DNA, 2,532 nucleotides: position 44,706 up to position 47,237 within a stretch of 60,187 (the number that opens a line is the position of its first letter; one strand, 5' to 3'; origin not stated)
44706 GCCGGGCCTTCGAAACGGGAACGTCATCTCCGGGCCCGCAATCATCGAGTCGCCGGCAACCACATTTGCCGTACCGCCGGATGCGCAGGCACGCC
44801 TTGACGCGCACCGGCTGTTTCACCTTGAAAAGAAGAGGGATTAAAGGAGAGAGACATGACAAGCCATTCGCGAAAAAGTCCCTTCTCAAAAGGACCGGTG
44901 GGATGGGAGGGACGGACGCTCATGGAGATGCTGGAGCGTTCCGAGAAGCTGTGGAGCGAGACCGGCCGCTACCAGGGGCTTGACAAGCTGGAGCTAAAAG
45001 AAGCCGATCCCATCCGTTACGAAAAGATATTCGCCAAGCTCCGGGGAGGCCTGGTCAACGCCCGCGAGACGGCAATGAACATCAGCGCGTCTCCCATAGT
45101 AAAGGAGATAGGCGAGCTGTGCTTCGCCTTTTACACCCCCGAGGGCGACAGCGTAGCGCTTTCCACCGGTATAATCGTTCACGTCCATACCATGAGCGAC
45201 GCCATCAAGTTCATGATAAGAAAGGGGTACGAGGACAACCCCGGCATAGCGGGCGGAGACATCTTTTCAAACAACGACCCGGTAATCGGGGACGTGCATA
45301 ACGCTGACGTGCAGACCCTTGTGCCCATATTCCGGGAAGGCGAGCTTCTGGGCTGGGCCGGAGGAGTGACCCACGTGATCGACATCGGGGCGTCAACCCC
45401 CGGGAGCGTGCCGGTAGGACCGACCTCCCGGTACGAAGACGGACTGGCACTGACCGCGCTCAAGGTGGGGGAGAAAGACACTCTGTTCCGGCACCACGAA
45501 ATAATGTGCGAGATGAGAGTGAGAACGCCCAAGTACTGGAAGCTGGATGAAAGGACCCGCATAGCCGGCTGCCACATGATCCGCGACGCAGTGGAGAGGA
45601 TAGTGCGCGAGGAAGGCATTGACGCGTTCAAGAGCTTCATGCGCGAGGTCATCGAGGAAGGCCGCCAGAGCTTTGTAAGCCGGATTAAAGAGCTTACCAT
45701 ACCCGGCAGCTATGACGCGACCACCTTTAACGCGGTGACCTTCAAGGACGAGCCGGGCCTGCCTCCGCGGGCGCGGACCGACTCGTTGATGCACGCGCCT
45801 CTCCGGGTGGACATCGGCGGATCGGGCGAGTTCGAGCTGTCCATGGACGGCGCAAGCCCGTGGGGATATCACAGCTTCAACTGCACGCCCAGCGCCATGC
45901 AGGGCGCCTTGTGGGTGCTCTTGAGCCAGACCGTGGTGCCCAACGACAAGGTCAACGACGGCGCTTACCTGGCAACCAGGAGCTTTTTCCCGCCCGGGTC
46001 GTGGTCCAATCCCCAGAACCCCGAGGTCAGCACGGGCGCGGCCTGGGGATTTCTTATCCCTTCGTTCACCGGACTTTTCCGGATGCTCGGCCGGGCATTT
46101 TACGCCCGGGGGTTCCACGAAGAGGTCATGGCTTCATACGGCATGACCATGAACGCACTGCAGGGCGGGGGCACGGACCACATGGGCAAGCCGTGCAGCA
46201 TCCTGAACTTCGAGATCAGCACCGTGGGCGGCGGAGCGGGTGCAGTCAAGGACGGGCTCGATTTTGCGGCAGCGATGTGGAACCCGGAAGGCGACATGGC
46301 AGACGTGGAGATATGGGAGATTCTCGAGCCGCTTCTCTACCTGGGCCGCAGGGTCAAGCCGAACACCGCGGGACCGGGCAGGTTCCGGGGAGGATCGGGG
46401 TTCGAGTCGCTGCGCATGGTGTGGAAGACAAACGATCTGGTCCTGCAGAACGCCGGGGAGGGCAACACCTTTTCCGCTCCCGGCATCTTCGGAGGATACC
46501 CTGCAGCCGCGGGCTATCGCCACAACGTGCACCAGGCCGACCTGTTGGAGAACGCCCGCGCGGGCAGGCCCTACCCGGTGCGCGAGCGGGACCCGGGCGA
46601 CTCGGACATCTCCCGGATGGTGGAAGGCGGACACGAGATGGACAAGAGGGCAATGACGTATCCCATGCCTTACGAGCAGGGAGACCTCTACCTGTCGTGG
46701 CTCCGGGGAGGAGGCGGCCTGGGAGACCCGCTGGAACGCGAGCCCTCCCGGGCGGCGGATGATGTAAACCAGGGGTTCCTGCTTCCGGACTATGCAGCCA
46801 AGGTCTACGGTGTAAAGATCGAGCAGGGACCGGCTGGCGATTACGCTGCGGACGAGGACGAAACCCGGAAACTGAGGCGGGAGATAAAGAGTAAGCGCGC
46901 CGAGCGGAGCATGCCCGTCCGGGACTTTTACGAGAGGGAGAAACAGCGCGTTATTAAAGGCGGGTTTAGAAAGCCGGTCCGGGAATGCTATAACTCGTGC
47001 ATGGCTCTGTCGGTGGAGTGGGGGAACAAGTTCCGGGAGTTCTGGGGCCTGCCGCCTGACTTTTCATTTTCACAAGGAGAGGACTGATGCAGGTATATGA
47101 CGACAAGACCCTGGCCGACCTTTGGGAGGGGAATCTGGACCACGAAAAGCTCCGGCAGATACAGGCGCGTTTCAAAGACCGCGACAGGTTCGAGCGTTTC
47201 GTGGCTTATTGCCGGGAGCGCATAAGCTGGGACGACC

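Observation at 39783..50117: TetR-headed, translationally coupled seven-gene operon joining an AcxABC-type ketone carboxylase to a radical SAM enzyme, an unknown protein and an orphan fused E1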

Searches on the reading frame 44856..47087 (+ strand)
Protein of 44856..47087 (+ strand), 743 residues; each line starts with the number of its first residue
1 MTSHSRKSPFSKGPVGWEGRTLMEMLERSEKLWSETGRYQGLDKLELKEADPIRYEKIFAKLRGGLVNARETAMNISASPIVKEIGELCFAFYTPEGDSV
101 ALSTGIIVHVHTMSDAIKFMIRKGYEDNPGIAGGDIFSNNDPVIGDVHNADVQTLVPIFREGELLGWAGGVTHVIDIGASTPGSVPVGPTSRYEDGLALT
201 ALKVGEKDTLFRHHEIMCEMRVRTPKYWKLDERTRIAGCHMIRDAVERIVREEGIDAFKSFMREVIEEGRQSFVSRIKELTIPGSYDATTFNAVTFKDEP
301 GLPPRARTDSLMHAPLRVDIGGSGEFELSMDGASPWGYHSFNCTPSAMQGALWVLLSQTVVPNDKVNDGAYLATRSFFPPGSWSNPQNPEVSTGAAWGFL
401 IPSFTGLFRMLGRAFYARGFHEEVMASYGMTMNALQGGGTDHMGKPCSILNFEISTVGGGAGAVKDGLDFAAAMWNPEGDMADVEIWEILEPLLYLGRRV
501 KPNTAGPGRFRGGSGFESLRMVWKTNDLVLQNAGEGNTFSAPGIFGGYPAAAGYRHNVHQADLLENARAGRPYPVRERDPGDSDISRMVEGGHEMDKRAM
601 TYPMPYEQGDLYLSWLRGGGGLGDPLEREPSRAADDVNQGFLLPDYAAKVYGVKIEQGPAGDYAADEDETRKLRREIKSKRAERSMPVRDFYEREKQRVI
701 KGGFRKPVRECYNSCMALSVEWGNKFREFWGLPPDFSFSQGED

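Call 5: search_protein_families(library=pfam, proteins=[window:44856-47087:+], max_evalue=0.01)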
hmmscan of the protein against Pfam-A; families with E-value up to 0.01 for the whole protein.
window:44856-47087:+ (743 aa): 1 family
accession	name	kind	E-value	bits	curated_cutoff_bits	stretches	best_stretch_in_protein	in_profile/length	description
PF02538.19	Hydantoinase_B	-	9.2e-92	308.6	26.8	1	51-625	1-519/519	Hydantoinase B/oxoprolinase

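Call 6: search_protein_families(library=ncbifam, proteins=[window:44856-47087:+], max_evalue=0.01)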
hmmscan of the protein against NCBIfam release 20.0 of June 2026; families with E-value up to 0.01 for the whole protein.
window:44856-47087:+ (743 aa): 2 families
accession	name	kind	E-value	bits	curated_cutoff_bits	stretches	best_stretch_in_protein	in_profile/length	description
NF042976.1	AcphenoCarb_ApcD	equivalog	2.7e-47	161.5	1500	1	79-693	57-655/685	acetophenone carboxylase subunit delta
NF050157.1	CapLactmsBetCapB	equivalog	6.3e-22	77.6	1000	2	91-289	42-236/577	caprolactamase subunit beta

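Call 11: search_solved_structures(query=window:44856-47087:+, max_evalue=0.001)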
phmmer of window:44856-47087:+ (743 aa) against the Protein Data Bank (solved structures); distinct sequences matched with E-value up to 0.001: 5.
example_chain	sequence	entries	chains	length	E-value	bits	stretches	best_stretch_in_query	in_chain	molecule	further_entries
5m45_A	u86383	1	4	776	3.9e-212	709.5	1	18-739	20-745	Acetone carboxylase alpha subunit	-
5svb_A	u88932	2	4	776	6.9e-212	708.7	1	18-739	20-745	Acetone carboxylase alpha subunit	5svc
5l9w_A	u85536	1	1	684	7.5e-45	156.3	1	51-695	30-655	Acetophenone carboxylase delta subunit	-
7hk5_A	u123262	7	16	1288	3.3e-19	71.6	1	53-262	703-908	N-methylhydantoinase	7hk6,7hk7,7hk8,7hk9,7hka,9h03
6yra_B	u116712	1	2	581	1.8e-15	59.2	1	98-665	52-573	Hydantoinase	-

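Call 48: search_solved_structures(query=window:44856-47087:+, max_evalue=1e-100, show_alignments=1)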
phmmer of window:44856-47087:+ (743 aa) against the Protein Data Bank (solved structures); distinct sequences matched with E-value up to 1e-100: 2.
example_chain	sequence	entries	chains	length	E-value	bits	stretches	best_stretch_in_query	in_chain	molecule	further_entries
5m45_A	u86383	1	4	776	3.9e-212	709.5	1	18-739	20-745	Acetone carboxylase alpha subunit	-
5svb_A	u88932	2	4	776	6.9e-212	708.7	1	18-739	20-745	Acetone carboxylase alpha subunit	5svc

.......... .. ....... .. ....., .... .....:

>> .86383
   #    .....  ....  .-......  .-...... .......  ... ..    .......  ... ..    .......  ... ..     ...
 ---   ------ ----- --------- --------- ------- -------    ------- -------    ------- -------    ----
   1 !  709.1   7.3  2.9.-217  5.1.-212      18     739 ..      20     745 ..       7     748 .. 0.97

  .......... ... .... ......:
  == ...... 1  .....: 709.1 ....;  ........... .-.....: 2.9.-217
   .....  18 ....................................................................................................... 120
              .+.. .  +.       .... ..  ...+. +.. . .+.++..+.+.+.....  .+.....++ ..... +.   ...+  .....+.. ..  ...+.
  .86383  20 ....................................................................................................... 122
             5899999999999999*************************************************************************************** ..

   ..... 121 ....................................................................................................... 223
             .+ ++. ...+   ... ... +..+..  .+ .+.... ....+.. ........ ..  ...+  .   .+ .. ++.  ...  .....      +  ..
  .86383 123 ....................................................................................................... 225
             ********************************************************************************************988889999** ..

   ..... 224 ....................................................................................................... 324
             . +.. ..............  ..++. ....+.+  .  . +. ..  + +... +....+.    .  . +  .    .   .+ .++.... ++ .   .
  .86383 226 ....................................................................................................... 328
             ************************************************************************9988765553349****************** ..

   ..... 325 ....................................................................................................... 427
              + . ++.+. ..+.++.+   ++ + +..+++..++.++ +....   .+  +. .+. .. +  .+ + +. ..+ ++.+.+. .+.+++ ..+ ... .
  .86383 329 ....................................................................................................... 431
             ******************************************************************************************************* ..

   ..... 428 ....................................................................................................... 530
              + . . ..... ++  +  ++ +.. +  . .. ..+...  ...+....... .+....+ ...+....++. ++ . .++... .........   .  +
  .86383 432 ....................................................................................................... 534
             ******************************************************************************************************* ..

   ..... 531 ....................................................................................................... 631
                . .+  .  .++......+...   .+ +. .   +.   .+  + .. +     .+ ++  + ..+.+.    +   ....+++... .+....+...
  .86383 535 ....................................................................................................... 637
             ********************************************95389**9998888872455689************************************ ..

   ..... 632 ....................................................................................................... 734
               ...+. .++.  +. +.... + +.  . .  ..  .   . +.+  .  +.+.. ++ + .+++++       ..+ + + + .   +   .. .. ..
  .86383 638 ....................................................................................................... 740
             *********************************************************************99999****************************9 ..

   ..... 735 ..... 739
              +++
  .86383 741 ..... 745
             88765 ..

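Call 56: find_homologous_proteins(query=window:44856-47087:+, max_evalue=1e-100)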
Query window:44856-47087:+ (743 aa): 2034 proteins with E <= 1e-100 among 8000 candidates; the best 120 are listed.
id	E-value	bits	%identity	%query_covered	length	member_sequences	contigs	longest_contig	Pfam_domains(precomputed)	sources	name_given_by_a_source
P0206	0.0e+0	1742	100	100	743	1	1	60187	PF02538.20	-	-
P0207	0.0e+0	1396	78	99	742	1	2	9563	PF02538.20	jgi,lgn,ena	-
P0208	0.0e+0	1375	78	99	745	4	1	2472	PF02538.20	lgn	-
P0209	0.0e+0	1365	76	100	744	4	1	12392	PF02538.20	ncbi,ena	-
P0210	0.0e+0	1348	77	98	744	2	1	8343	PF02538.20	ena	-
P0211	0.0e+0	1341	75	100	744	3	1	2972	PF02538.20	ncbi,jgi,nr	ncbi:MAG: hydantoinase B/oxoprolinase family protein [Candidatus Abyssubacteria bacterium]|nr:hydant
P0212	0.0e+0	1329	75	100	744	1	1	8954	PF02538.20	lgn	-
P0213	0.0e+0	1304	73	100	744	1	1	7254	PF02538.20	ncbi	-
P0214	0.0e+0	1291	72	99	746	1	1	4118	PF02538.20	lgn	-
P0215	0.0e+0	1140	66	98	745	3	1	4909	PF02538.20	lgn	-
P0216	0.0e+0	1126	67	98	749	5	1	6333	PF02538.20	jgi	jgi:N-methylhydantoinase B/oxoprolinase/acetone carboxylase alpha subunit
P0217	0.0e+0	1119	66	98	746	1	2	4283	PF02538.20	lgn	-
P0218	0.0e+0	1112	65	98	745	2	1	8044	PF02538.20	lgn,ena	-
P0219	0.0e+0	1108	65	98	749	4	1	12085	PF02538.20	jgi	jgi:N-methylhydantoinase B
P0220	0.0e+0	1105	66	98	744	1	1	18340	PF02538.20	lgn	-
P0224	0.0e+0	1096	65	98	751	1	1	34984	PF02538.20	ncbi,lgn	-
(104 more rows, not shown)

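Call 57: find_encoding_contigs(protein=P0207, flank=10000, max_places=1)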
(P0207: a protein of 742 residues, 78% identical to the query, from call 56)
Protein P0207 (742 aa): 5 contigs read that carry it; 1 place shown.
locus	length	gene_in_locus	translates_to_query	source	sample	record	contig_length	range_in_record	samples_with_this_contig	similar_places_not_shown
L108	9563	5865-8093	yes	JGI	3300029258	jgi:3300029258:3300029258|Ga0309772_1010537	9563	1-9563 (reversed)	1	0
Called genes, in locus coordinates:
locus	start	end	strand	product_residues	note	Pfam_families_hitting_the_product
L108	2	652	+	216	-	?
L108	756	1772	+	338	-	PF04055:Radical_SAM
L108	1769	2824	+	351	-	-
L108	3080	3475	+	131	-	PF13366:PDDEXK_3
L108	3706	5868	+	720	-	PF05378:Hydant_A_N, PF01968:Hydantoinase_A, PF19278:Hydant_A_C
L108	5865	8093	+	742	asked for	PF02538:Hydantoinase_B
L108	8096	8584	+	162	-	PF08882:Acetone_carb_G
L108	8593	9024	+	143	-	-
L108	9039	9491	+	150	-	PF00676:E1_dh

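Call 58: find_encoding_contigs(protein=P0212, flank=10000, max_places=1)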
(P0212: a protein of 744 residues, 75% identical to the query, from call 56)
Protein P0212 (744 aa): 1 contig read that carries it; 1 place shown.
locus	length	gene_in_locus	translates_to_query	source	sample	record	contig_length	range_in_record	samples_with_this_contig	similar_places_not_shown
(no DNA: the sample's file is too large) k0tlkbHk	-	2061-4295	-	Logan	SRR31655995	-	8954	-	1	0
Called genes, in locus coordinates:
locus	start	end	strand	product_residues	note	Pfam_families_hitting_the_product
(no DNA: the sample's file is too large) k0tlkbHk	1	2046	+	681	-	?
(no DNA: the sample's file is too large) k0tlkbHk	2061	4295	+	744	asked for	PF02538:Hydantoinase_B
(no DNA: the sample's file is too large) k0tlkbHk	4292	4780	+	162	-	PF08882:Acetone_carb_G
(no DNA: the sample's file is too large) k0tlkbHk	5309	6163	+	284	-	PF01061:ABC2_membrane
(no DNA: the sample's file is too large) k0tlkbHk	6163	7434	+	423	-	PF00005:ABC_tran, PF14524:Wzt_C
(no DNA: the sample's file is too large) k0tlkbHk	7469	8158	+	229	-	PF13489:Methyltransf_23, PF13679:Methyltransf_32 (weak), PF07021:MetW (faint), PF13847:Methyltransf_31, PF08241:Methyltransf_11, PF08242:Methyltransf_12, PF13649:Methyltransf_25 (weak)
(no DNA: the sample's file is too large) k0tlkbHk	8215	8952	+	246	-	?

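Call 59: find_encoding_contigs(protein=P0224, flank=10000, max_places=1)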
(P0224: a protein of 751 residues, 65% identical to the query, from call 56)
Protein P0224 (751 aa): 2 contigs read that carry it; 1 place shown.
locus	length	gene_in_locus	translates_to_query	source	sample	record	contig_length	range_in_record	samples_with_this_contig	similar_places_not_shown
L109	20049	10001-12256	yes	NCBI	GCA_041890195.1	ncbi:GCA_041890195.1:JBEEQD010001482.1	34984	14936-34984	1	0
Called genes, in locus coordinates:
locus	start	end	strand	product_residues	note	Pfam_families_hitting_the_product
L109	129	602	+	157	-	PF04977:DivIC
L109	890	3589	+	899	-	-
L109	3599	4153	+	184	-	-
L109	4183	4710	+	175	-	PF04417:DUF501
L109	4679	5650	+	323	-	PF02541:Ppx-GppA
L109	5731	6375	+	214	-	PF02607:B12-binding_2, PF02310:B12-binding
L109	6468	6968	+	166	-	-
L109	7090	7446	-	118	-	PF07690:MFS_1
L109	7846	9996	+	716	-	PF05378:Hydant_A_N, PF01968:Hydantoinase_A, PF19278:Hydant_A_C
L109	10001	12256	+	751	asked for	PF02538:Hydantoinase_B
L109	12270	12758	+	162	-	PF08882:Acetone_carb_G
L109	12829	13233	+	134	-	PF02036:SCP2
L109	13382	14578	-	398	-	PF00108:Thiolase_N, PF02803:Thiolase_C, PF22691:Thiolase_C_1 (faint)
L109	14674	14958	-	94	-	-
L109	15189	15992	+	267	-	PF01790:LGT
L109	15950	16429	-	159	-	PF00908:dTDP_sugar_isom, PF14667:Polysacc_synt_C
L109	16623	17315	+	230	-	-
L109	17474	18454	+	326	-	PF03279:Lip_A_acyltrans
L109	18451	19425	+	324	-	PF01209:Ubie_methyltran, PF13489:Methyltransf_23, PF08241:Methyltransf_11, PF08242:Methyltransf_12, PF13649:Methyltransf_25, PF13847:Methyltransf_31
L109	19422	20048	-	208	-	?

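Call 69: search_dna_similar(query=window:44856-47087:+, collection=plasmids, mode=protein, max_evalue=1e-100, max_rows=12)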
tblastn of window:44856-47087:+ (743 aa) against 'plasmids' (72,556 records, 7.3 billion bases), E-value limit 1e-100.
Records with a match: 75; places in all: 78; records where one place covers at least 80% of the query: 74.
Best place of each record, by identity: <60% 75.
By first word of the organism name: Sinorhizobium 50; Paracoccus 6; Cupriavidus 3; Natronorubrum 2; Paraburkholderia 2; Cereibacter 2; Shinella 2; Natrinema 1; Halococcus 1; Acidibrevibacterium 1; and 5 more.
By predicted mobility (MOB-suite, as given by PLSDB): mobilizable 47; non-mobilizable 24; conjugative 4.
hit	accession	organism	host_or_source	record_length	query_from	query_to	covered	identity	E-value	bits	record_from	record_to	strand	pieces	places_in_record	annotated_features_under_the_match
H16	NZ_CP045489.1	Natronorubrum aibiense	single cell,Xinjiang Aibi Salt Lake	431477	15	742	98%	46.8%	0e+0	669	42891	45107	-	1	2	hydantoinase B/oxoprolinase family protein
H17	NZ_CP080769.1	Cupriavidus pinatubonensis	genomic assembly,soil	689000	19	742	97%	46.9%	0e+0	684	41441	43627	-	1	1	hydantoinase B/oxoprolinase family protein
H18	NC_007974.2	Cupriavidus metallidurans CH34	-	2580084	19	742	97%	46.9%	0e+0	679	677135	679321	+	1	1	none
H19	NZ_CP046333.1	Cupriavidus metallidurans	sedimentation pond in a zinc factory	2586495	19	742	97%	46.9%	0e+0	679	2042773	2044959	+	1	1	none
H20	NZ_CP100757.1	Natrinema gelatinilyticum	marine sediment,sediment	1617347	15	742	98%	46.3%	0e+0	665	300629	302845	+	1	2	record has no annotation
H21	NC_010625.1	Paraburkholderia phymatum STM815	-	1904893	19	742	97%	46.5%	0e+0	674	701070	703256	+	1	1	record has no annotation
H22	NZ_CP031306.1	Natronorubrum bangense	Cell culture,The Bange salt-alkaline ...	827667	15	742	98%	46.1%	0e+0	669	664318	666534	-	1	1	hydantoinase B/oxoprolinase family protein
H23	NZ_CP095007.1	Halococcus dombrowskii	Direct from delivered sample,Rock salt ...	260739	15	742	98%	46.0%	0e+0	669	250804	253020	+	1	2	hydantoinase B/oxoprolinase family protein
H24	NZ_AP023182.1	Paraburkholderia sp. PGU19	Physopelta gutta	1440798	25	742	97%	45.9%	0e+0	662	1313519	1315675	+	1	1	record has no annotation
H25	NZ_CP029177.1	Acidibrevibacterium fodinaquatile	cell culture,acidic mine water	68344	19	742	97%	45.4%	0e+0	663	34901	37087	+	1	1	hydantoinase B/oxoprolinase family protein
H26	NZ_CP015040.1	Rhodovulum sp. P5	cell culture,shallow-sea hydrothermal ...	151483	19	742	97%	45.2%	0e+0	659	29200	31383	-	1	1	hydantoinase B/oxoprolinase family protein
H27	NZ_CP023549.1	Rhodobacter sp. CZR27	cell culture,paddy soil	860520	19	742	97%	44.4%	0e+0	624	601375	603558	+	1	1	hydantoinase B/oxoprolinase family protein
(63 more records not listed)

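Call 71: get_annotated_region(hit=H17, flank=7000)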
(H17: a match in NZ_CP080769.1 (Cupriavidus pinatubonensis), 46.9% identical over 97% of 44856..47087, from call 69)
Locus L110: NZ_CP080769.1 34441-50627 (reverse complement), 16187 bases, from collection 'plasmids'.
description: Cupriavidus pinatubonensis strain HN-2 plasmid p2, complete sequence
organism: Cupriavidus pinatubonensis (NCBI taxid 248026)
taxonomy: Bacteria; Pseudomonadota; Betaproteobacteria; Burkholderiales; Burkholderiaceae; Cupriavidus; Cupriavidus pinatubonensis
host: -; source: genomic assembly,soil; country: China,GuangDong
typing (MOB-suite, as given by PLSDB): non-mobilizable
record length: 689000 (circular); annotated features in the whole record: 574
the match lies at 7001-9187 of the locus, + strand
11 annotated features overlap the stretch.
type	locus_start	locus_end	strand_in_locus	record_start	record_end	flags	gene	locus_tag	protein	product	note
CDS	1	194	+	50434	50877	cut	-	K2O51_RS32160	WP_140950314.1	hypothetical protein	-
CDS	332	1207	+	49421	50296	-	-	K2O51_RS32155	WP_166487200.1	CapA family protein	GO:0045227 - capsule polysaccharide biosynthetic process [Evidence IEA]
CDS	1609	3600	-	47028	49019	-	-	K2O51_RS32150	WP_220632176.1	sigma-54-dependent Fis family transcriptional regulator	-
CDS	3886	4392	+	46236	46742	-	-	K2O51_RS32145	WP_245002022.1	lecithin retinol acyltransferase family protein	-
CDS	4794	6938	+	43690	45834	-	-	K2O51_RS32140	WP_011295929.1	hydantoinase/oxoprolinase family protein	-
CDS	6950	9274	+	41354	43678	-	-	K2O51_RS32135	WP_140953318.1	hydantoinase B/oxoprolinase family protein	-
CDS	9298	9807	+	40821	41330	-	-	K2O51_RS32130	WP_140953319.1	acetone carboxylase subunit gamma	-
CDS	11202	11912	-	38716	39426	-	-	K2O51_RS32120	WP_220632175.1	nitroreductase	-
CDS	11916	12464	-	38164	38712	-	-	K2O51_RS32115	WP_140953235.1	DUF4863 family protein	-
CDS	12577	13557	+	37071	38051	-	-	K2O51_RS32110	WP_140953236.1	LysR substrate-binding domain-containing protein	-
CDS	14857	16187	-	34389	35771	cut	-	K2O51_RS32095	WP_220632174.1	aromatic acid/H+ symport family MFS transporter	GO:0042908 - xenobiotic transport [Evidence IEA]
